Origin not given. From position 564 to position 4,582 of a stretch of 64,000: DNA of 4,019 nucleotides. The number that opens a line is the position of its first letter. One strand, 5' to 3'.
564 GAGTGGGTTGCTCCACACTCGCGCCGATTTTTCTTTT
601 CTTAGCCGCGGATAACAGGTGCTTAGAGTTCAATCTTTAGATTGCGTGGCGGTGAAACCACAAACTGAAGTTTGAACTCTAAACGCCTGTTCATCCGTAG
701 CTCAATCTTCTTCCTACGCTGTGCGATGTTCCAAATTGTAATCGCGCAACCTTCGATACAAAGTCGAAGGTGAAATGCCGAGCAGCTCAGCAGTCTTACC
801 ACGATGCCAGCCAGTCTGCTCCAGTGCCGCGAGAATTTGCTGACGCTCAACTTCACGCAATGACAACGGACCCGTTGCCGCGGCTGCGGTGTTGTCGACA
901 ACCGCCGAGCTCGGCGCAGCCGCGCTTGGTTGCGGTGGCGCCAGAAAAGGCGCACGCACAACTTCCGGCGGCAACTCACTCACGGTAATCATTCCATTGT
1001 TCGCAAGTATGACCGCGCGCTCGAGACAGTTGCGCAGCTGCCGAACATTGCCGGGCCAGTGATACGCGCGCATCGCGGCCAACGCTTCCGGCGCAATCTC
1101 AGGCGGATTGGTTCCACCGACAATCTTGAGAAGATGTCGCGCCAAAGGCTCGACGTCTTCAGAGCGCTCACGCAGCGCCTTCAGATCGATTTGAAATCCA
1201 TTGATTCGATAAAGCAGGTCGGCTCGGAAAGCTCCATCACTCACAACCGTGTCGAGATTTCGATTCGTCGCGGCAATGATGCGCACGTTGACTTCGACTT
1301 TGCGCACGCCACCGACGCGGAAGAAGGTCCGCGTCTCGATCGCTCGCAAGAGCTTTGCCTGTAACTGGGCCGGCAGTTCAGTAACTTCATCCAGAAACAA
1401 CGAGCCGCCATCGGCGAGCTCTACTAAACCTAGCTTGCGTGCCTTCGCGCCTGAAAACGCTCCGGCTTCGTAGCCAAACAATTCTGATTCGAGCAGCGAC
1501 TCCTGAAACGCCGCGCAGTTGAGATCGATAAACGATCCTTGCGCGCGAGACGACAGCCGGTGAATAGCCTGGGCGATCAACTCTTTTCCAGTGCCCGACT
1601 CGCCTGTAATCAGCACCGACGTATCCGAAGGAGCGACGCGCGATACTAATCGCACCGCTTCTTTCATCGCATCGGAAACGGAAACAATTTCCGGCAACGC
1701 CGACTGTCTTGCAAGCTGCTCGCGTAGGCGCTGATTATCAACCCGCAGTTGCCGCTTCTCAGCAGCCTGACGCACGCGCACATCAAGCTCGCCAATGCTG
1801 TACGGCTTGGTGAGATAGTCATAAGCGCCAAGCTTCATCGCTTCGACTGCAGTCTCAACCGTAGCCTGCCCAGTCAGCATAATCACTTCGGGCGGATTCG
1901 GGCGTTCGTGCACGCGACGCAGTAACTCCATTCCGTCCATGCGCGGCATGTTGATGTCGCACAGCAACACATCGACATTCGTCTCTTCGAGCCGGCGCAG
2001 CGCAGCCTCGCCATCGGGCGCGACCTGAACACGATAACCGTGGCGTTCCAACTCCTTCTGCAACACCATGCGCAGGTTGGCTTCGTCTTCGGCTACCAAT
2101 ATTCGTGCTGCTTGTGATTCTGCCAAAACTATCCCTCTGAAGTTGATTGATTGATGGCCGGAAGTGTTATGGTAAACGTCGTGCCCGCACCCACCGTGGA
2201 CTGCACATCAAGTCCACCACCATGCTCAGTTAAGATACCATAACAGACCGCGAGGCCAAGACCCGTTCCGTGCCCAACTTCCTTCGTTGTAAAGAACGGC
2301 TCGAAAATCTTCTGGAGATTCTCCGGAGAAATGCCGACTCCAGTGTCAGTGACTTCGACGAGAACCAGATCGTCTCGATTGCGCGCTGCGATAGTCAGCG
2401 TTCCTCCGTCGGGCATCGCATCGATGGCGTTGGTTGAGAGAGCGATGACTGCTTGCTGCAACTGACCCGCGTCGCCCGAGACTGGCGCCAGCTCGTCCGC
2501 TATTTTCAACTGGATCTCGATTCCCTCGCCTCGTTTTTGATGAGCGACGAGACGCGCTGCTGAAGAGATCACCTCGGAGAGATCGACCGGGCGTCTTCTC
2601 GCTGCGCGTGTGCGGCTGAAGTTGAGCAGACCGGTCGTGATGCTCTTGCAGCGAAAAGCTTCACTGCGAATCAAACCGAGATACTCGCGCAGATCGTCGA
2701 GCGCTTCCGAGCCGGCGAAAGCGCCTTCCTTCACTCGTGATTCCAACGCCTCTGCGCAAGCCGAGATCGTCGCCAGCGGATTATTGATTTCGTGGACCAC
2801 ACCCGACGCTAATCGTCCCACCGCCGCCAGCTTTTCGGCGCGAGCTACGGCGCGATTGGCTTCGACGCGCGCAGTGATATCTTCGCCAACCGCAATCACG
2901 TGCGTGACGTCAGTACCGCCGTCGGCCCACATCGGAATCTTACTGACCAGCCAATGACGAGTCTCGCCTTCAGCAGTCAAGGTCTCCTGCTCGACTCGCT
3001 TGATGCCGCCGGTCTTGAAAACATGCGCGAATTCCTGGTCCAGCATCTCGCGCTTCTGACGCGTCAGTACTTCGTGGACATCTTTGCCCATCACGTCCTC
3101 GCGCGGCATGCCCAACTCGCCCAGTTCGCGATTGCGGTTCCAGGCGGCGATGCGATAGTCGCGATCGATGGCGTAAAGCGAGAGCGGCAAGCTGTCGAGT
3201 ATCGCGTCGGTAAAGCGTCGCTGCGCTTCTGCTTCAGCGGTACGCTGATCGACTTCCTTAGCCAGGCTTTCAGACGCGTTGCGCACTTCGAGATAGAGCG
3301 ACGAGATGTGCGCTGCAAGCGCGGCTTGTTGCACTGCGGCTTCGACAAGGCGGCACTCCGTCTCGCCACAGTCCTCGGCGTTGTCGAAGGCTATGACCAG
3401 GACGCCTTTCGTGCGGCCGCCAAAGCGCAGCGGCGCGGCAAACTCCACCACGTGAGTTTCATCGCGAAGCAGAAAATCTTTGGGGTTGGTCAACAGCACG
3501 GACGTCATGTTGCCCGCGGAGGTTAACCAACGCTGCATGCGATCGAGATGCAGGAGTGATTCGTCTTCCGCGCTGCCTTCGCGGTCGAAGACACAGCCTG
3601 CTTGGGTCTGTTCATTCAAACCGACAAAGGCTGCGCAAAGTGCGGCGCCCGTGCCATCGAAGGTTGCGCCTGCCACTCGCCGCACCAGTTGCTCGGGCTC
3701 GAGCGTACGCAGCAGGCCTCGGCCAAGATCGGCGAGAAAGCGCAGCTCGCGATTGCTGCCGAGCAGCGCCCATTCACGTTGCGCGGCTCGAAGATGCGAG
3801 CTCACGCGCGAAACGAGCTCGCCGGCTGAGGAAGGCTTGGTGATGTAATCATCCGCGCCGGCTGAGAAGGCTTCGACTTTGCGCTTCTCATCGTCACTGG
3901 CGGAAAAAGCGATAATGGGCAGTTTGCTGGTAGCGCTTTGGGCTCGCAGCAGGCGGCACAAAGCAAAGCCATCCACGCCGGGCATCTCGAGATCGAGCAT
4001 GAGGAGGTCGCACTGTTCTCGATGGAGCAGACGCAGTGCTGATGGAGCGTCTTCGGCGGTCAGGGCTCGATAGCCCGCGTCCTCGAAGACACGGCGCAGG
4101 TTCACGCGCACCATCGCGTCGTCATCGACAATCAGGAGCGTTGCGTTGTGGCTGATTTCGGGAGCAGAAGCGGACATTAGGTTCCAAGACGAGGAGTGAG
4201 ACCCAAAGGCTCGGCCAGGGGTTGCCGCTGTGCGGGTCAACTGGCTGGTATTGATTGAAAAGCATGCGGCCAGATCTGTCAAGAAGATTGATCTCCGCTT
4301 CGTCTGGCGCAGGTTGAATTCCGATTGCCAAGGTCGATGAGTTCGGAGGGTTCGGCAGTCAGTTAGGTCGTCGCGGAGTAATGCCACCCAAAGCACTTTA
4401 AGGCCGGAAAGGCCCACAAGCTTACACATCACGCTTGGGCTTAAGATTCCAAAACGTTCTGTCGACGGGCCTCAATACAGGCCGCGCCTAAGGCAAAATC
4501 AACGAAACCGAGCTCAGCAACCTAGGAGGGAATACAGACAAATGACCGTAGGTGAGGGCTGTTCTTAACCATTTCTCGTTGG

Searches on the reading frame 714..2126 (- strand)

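Call 75: search_protein_families(library=pfam, proteins=[window:714-2126:-], max_evalue=0.00001)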
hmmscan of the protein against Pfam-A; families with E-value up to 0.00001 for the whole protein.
window:714-2126:- (470 aa): 9 families
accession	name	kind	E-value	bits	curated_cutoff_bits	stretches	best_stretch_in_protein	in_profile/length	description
PF00158.32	Sigma54_activat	-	1.1e-66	224.1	20.2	1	148-313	2-167/168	Sigma-54 interaction domain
PF00072.30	Response_reg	-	2.3e-32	111.9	30.2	1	9-118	1-110/111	Response regulator receiver domain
PF25601.1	AAA_lid_14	-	7.7e-23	80.6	27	1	319-391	1-76/87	AAA+ ATPase lid domain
PF02954.25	HTH_8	-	2e-17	63.1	22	1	422-463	1-42/42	Bacterial regulatory protein, Fis family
PF14532.12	Sigma54_activ_2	-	1.1e-15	58.5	25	1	151-318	4-138/138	Sigma-54 interaction domain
PF13384.12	HTH_23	-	8.1e-09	35.5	24.6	1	422-464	1-42/50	Homeodomain-like domain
PF07728.20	AAA_5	-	1.2e-08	35.4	22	1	171-290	2-124/139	AAA domain (dynein-related subfamily)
PF01078.27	Mg_chelatase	-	3e-06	27.2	20.3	0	226-288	93-157/207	Magnesium chelatase, subunit ChlI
PF13518.12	HTH_28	-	9.1e-06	26.1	25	0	427-464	1-37/52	Helix-turn-helix domain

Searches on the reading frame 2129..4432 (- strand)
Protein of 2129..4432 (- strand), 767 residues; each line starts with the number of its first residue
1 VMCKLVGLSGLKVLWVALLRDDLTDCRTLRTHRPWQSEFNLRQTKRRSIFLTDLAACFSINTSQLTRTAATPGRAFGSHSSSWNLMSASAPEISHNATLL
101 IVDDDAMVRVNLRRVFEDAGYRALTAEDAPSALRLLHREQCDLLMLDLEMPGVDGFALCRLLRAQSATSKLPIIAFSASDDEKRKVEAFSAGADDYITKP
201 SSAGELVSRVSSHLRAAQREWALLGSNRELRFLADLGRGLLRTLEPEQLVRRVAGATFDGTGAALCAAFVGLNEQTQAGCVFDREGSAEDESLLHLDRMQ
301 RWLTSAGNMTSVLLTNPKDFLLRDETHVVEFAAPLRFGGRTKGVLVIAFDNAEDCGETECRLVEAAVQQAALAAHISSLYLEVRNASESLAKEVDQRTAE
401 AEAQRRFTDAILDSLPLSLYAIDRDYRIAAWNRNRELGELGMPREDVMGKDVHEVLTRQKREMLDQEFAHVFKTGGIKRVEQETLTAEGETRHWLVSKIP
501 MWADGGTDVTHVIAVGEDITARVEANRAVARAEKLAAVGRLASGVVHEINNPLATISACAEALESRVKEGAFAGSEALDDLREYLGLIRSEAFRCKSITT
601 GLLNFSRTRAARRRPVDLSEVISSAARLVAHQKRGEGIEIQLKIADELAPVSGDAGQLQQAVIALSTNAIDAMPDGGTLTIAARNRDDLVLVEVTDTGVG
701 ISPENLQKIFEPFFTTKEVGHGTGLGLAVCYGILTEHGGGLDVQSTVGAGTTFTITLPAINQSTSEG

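Call 75: search_protein_families(library=pfam, proteins=[window:2129-4432:-], max_evalue=0.00001)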
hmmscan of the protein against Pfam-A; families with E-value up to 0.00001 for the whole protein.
window:2129-4432:- (767 aa): 6 families
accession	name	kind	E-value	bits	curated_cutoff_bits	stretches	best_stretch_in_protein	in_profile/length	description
PF00072.30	Response_reg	-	4.1e-29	101.4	30.2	1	100-210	2-110/111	Response regulator receiver domain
PF02518.31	HATPase_c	-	1.2e-27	96.9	26.4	1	653-759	1-109/111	Histidine kinase-, DNA gyrase B-, and HSP90-like ATPase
PF08448.16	PAS_4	-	4.4e-15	56.3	23.1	1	412-523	1-109/110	PAS fold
PF00512.31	HisKA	-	5.1e-11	42.9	26.9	1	539-609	3-64/66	His Kinase A (phospho-acceptor) domain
PF13426.13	PAS_9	-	8.9e-07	29.6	27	1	440-521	24-103/103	PAS domain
PF00989.32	PAS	-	4.2e-06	27.2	22.6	1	408-519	3-113/113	PAS fold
